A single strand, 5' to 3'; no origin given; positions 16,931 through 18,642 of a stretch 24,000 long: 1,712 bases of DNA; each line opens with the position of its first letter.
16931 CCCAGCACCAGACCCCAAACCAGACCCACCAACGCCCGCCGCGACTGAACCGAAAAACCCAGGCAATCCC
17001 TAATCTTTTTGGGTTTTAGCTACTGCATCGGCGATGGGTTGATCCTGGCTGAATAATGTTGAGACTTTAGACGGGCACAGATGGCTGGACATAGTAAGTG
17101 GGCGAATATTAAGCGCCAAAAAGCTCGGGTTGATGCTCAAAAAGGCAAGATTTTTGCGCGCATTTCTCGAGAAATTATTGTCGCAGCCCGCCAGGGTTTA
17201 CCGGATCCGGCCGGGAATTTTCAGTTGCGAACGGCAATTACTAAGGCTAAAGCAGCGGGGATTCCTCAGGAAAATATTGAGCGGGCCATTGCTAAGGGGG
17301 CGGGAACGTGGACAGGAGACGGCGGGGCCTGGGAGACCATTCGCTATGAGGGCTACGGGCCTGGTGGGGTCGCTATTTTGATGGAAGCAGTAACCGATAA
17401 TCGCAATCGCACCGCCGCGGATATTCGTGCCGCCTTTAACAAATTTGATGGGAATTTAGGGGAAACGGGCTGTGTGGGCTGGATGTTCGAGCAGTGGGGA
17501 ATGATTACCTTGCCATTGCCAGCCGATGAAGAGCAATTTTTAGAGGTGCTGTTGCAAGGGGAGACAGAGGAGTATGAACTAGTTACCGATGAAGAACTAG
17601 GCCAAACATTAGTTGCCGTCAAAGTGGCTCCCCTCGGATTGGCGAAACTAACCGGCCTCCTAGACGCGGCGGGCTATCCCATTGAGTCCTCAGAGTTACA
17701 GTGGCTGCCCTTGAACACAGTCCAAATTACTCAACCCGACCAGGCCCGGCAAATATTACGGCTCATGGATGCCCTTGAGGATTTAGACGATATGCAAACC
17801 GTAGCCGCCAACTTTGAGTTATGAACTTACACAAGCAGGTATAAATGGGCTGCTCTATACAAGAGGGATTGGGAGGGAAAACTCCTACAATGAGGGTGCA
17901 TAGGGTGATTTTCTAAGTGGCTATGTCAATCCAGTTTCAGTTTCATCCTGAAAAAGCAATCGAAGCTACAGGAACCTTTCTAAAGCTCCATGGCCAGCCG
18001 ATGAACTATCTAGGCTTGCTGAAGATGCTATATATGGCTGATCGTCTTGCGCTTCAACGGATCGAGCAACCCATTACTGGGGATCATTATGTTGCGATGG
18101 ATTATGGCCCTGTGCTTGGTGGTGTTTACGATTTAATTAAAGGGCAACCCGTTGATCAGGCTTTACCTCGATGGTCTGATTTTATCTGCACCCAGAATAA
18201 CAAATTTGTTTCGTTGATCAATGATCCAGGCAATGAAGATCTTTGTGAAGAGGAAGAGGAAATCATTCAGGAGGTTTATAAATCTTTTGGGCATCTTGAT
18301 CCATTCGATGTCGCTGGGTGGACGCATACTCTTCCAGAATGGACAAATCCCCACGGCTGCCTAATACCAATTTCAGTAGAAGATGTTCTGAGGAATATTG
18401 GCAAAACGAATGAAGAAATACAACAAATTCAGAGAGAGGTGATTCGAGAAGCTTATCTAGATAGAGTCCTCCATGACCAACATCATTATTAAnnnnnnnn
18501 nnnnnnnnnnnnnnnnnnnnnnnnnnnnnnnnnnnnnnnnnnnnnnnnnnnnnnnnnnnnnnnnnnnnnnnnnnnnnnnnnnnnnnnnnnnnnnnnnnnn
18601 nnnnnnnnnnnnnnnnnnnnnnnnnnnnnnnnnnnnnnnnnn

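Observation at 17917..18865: Overlapping Panacea (DUF4065) antitoxin-type gene plus an unclassified MazF-like 130-aa partner: candidate uncharacterised PanA-PanT toxin-antitoxin or defence cassette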

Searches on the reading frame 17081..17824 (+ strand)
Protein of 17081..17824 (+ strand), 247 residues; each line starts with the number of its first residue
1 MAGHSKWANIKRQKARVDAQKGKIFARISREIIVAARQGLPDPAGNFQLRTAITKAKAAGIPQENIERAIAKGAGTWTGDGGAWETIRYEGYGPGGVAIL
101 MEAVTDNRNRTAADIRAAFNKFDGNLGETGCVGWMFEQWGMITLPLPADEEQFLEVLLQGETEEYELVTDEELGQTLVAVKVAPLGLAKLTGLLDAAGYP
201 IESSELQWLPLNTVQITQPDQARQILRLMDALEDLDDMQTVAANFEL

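Call 3: search_protein_families(library=pfam, proteins=[window:17081-17824:+], max_evalue=1)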
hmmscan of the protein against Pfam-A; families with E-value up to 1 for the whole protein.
window:17081-17824:+ (247 aa): 2 families
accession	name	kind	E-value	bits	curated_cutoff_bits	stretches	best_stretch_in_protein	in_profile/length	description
PF01709.26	Transcrip_reg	-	1.1e-47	162.2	27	1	85-245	2-160/160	TACO1/YebC second and third domain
PF20772.2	TACO1_YebC_N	-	6.5e-31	107.1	36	1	5-75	1-72/73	TACO1/YebC protein N-terminal domain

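Call 78: find_homologous_proteins(query=window:17081-17821:+, max_evalue=1e-30)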
Query window:17081-17821:+ (247 aa): 7996 proteins with E <= 1e-30 among 8000 candidates; the best 120 are listed.
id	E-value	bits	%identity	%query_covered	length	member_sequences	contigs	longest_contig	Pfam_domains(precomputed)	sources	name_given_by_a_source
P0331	9.3e-158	541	99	100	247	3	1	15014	PF01709.27,PF20772.3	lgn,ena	-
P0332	7.4e-131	453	82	100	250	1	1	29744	PF01709.27,PF20772.3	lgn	-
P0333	4.1e-125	434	78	100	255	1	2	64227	PF01709.27,PF20772.3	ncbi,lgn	-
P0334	1.5e-120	419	77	100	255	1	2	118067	PF01709.27,PF20772.3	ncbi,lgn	-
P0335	1.6e-103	363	69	100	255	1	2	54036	PF01709.27,PF20772.3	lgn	-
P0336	1.1e-102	361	67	100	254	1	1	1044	PF01709.27,PF20772.3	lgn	-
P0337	9.3e-102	358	68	100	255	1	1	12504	PF01709.27,PF20772.3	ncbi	-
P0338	1.1e-101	357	68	100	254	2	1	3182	PF01709.27,PF20772.3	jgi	jgi:YebC/PmpR family DNA-binding regulatory protein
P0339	2.2e-101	356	68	100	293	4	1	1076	PF01709.27,PF20772.3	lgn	-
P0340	3.3e-101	356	68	100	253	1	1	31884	PF01709.27,PF20772.3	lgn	-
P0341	4.9e-101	355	68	100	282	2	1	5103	PF01709.27,PF20772.3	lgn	-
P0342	5.6e-101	355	68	100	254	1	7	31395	PF01709.27,PF20772.3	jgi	jgi:YebC/PmpR family DNA-binding regulatory protein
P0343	6.6e-101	355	67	100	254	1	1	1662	PF01709.27,PF20772.3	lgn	-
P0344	1.0e-100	354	66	100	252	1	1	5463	PF01709.27,PF20772.3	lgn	-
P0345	1.0e-100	354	68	100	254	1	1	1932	PF01709.27,PF20772.3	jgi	jgi:YebC/PmpR family DNA-binding regulatory protein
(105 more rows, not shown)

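Call 79: find_encoding_contigs(protein=P0332, flank=4000, max_places=1)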
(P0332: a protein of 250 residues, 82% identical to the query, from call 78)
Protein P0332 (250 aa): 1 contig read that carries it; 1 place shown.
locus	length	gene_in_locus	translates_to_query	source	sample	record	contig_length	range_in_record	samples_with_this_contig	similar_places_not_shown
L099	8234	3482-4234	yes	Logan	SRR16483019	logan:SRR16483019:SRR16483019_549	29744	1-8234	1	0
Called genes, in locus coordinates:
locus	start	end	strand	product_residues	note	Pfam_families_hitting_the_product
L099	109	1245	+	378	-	PF00383:dCMP_cyt_deam_1, PF14437:MafB19-deam, PF01872:RibD_C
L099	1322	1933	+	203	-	-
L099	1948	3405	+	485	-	PF00069:Pkinase, PF01636:APH (faint), PF07714:PK_Tyr_Ser-Thr, PF03109:ABC1 (weak)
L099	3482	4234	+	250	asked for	PF20772:TACO1_YebC_N, PF01709:Transcrip_reg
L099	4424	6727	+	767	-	PF00999:Na_H_Exchanger, PF02254:TrkA_N, PF02080:TrkA_C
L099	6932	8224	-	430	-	PF00781:DAGK_cat, PF01513:NAD_kinase (weak), PF19279:YegS_C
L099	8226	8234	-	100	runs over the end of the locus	-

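Call 80: find_encoding_contigs(protein=P0333, flank=4000, max_places=1)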
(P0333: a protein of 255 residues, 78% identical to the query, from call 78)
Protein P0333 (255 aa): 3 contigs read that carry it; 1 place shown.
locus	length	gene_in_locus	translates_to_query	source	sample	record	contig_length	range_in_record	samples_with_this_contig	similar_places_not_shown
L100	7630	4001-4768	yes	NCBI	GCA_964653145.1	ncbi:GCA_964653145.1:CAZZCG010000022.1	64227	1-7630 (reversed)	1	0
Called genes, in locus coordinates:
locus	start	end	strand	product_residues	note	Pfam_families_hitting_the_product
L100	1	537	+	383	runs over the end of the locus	PF02636:Methyltransf_28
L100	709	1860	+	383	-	PF00383:dCMP_cyt_deam_1, PF14437:MafB19-deam, PF01872:RibD_C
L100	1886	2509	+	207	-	-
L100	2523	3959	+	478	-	PF00069:Pkinase, PF01636:APH (faint), PF07714:PK_Tyr_Ser-Thr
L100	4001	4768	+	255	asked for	PF20772:TACO1_YebC_N, PF01709:Transcrip_reg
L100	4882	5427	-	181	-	PF10719:ComFB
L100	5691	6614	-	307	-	-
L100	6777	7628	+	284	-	?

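Call 81: find_encoding_contigs(protein=P0334, flank=4000, max_places=1)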
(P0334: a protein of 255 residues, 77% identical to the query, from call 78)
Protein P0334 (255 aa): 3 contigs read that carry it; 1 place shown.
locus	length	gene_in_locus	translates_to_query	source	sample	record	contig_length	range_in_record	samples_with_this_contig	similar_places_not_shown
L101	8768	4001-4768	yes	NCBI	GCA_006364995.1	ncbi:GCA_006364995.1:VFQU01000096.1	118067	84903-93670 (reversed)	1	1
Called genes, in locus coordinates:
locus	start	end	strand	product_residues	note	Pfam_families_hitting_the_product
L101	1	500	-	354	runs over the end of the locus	PF00890:FAD_binding_2 (weak), PF03486:HI0933_like (weak), PF12831:FAD_oxidored (weak), PF01593:Amino_oxidase (weak), PF13450:NAD_binding_8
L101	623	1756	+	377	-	PF00383:dCMP_cyt_deam_1, PF14437:MafB19-deam, PF01872:RibD_C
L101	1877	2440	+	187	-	-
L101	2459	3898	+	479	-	PF00069:Pkinase, PF07714:PK_Tyr_Ser-Thr, PF01636:APH (faint), PF03109:ABC1 (weak)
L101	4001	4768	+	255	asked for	PF20772:TACO1_YebC_N, PF01709:Transcrip_reg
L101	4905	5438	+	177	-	-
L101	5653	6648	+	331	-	PF00111:Fer2, PF00211:Guanylate_cyc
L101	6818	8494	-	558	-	PF00171:Aldedh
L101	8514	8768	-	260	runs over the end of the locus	PF22435:MRM3-like_sub_bind, PF08032:SpoU_sub_bind (weak), PF00588:SpoU_methylase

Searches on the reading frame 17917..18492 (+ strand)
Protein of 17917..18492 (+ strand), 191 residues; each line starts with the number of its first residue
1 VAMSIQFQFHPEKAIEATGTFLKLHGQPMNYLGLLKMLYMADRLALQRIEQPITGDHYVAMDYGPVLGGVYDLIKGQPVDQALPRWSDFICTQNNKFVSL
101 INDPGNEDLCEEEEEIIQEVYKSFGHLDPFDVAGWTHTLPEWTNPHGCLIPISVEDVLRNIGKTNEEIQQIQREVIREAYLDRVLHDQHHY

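Call 3: search_protein_families(library=pfam, proteins=[window:17917-18492:+], max_evalue=1)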
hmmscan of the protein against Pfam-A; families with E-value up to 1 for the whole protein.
window:17917-18492:+ (191 aa): 2 families
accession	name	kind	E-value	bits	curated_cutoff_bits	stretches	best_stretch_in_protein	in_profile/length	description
PF13274.11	SocA_Panacea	-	3.4e-26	92.8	25.7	1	34-142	1-112/113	Antitoxin SocA-like, Panacea domain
PF09743.14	E3_UFM1_ligase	-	0.1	12.7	23.2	1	153-187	86-120/272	E3 UFM1-protein ligase 1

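Call 4: search_protein_families(library=padloc, proteins=[window:17917-18492:+], max_evalue=1)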
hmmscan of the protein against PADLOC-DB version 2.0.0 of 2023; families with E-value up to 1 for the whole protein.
window:17917-18492:+ (191 aa): 0 families

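Call 5: search_protein_families(library=ncbifam, proteins=[window:17917-18492:+], max_evalue=1)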
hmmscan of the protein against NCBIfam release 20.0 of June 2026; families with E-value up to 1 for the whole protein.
window:17917-18492:+ (191 aa): 1 family
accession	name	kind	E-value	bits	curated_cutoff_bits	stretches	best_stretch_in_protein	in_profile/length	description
NF047745.1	SocA_antitoxin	equivalog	3.3e-06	26.9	190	1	26-131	18-117/176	type VI toxin-antitoxin system SocA family antitoxin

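Call 6: search_protein_families(library=phrogs, proteins=[window:17917-18492:+], max_evalue=1)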
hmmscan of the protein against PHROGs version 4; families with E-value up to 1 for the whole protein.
window:17917-18492:+ (191 aa): 3 families
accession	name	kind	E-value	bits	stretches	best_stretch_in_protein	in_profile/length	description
phrog_1281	-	unknown function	3.3e-23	83.4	1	7-175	3-164/195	-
phrog_10390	-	unknown function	2.3e-07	31.6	1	21-144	157-272/299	-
phrog_3658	-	unknown function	0.0026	19.1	1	9-48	2-41/91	-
